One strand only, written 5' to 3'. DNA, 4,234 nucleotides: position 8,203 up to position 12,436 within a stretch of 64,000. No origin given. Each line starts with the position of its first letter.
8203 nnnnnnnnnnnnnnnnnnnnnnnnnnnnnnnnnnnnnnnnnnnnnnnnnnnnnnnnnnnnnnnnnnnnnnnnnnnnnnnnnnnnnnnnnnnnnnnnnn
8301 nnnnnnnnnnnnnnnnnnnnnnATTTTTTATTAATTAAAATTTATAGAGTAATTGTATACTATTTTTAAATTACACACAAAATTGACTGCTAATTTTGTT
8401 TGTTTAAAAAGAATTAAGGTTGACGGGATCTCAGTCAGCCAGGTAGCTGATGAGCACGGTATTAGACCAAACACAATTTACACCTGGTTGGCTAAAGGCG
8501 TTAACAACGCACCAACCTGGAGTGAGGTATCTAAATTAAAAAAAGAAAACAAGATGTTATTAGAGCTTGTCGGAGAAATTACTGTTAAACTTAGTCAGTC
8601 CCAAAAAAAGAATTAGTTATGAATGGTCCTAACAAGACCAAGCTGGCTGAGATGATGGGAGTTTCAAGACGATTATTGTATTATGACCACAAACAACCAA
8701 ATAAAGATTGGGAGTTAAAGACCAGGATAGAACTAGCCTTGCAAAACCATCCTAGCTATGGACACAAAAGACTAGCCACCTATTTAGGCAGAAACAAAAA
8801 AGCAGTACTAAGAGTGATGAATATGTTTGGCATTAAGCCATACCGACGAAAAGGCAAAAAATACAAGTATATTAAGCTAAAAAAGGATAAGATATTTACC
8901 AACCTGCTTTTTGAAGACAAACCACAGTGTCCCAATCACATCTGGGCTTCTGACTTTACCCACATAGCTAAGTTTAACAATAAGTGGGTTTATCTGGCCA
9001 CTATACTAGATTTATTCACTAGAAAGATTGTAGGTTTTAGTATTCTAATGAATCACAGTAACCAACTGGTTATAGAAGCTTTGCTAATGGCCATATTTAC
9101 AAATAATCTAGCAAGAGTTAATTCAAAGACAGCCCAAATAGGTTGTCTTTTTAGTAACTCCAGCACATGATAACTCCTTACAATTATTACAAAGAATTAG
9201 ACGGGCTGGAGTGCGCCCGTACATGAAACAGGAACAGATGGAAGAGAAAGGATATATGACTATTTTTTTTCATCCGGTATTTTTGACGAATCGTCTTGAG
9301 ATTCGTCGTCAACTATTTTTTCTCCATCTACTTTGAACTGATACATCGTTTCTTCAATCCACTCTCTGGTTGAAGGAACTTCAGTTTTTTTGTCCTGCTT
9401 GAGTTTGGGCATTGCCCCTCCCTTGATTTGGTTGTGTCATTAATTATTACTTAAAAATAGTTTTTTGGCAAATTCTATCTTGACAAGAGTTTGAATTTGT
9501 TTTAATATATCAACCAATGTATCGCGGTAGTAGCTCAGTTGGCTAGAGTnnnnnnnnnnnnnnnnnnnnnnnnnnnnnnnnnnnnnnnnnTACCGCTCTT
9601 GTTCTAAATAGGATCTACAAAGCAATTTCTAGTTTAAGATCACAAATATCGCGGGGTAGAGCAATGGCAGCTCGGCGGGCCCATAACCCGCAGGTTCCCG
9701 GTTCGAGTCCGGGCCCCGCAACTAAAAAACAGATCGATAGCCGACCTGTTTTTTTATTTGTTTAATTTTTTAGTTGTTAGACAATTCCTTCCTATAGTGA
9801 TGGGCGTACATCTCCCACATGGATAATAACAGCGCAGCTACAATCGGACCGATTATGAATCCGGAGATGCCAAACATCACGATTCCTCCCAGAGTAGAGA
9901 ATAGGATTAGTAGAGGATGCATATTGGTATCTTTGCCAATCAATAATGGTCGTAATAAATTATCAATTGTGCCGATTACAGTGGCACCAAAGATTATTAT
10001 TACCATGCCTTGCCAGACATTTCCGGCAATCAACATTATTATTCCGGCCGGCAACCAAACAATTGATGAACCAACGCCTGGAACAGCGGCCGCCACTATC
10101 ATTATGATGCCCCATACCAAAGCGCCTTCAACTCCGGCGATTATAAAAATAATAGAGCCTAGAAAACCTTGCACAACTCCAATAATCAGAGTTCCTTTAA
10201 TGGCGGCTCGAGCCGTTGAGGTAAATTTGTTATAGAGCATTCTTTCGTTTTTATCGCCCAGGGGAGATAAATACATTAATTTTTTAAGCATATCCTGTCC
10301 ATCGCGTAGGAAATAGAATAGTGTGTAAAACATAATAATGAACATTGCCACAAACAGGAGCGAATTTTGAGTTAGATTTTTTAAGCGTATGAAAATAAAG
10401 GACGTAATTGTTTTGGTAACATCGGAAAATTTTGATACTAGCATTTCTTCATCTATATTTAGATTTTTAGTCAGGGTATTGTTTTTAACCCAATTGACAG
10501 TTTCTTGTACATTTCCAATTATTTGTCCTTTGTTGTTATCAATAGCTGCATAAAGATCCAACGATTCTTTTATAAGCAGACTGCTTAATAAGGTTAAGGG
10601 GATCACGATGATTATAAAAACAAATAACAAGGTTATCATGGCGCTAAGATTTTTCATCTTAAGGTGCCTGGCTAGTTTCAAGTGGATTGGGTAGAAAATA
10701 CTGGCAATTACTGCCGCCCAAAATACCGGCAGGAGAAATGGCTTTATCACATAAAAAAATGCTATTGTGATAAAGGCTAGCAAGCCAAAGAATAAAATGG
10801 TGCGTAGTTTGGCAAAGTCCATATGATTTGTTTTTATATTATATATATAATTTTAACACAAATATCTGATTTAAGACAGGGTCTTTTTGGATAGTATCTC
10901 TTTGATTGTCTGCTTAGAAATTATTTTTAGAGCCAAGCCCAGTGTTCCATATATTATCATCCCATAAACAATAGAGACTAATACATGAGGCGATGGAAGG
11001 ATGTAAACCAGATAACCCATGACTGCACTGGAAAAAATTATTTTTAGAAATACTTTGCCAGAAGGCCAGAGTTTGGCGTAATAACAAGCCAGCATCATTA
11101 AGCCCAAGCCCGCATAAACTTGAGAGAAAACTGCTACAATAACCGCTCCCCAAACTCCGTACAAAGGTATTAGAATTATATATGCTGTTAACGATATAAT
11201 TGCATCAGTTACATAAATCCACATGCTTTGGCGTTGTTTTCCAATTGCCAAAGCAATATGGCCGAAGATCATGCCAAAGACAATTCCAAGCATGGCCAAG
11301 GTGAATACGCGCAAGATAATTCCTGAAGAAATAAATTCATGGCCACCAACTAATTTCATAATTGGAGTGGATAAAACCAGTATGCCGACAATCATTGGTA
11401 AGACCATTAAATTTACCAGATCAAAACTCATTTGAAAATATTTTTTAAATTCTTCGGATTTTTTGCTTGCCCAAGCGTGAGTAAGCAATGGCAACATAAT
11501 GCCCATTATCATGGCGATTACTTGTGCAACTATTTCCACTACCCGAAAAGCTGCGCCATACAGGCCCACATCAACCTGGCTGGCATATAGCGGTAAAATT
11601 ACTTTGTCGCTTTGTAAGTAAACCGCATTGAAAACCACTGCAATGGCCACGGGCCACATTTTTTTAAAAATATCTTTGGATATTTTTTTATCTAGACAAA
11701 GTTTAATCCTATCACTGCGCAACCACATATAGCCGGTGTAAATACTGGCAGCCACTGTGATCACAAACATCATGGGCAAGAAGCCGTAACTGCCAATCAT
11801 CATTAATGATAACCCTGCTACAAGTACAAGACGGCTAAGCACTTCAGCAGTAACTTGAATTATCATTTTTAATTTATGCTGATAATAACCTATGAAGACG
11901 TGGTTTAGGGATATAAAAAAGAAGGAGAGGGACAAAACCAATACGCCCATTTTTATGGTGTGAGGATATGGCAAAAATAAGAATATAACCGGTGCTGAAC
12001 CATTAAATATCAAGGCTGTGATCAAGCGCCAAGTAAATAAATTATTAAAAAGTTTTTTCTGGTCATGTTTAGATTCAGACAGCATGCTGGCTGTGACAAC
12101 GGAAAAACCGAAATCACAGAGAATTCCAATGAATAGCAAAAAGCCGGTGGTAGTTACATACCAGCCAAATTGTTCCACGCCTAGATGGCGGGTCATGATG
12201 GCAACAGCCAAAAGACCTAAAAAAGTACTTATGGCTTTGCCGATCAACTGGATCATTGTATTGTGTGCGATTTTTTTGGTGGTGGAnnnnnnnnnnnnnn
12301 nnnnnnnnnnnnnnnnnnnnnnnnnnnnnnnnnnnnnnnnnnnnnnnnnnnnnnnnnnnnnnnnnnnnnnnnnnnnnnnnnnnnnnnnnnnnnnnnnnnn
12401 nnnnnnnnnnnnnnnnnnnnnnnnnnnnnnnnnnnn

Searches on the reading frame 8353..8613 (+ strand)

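Call 53: search_protein_families(library=pfam, proteins=[window:8353-8613:+], max_evalue=0.01)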
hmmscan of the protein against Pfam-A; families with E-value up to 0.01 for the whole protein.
window:8353-8613:+ (87 aa): 4 families
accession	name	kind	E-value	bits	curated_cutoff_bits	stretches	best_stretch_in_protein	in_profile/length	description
PF01527.26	HTH_Tnp_1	-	2.8e-06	27.9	24.1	1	24-69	22-70/75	Transposase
PF13384.12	HTH_23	-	0.0006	20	24.6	1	20-47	13-39/50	Homeodomain-like domain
PF14493.12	HTH_40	-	0.0018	19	27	1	24-66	11-55/89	Helix-turn-helix domain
PF08281.18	Sigma70_r4_2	-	0.0059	16.7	25.7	0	21-49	22-50/54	Sigma-70, region 4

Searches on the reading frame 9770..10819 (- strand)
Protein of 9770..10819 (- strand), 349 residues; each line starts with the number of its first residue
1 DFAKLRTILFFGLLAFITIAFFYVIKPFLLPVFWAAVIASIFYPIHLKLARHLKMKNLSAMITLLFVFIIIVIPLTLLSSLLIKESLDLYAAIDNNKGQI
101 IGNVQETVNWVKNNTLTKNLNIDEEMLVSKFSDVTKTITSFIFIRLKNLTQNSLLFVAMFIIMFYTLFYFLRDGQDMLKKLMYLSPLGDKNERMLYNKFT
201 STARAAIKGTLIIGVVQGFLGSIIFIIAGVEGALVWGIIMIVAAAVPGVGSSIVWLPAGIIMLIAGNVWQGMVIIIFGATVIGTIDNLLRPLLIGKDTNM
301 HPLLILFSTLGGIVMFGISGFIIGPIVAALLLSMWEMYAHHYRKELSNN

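Call 53: search_protein_families(library=pfam, proteins=[window:9770-10819:-], max_evalue=0.01)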
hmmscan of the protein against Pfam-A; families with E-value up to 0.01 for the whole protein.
window:9770-10819:- (349 aa): 1 family
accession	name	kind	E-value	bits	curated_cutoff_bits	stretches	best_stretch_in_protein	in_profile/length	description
PF01594.21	AI-2E_transport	-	2.8e-51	175.1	34.3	1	10-337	3-325/327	AI-2E family transporter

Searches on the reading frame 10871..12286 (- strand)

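Call 53: search_protein_families(library=pfam, proteins=[window:10871-12286:-], max_evalue=0.01)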
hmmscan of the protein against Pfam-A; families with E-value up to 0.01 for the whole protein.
window:10871-12286:- (471 aa): 3 families
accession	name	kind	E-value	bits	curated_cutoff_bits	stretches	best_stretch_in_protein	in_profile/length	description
PF13440.11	Polysacc_synt_3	-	3.4e-20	72.9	23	1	30-319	1-289/293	Polysaccharide biosynthesis protein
PF01943.22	Polysacc_synt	-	6.7e-20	72.1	28.2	1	7-270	2-272/274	Polysaccharide biosynthesis protein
PF01554.23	MatE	-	5e-05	23.5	24.9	1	212-364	1-154/161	MatE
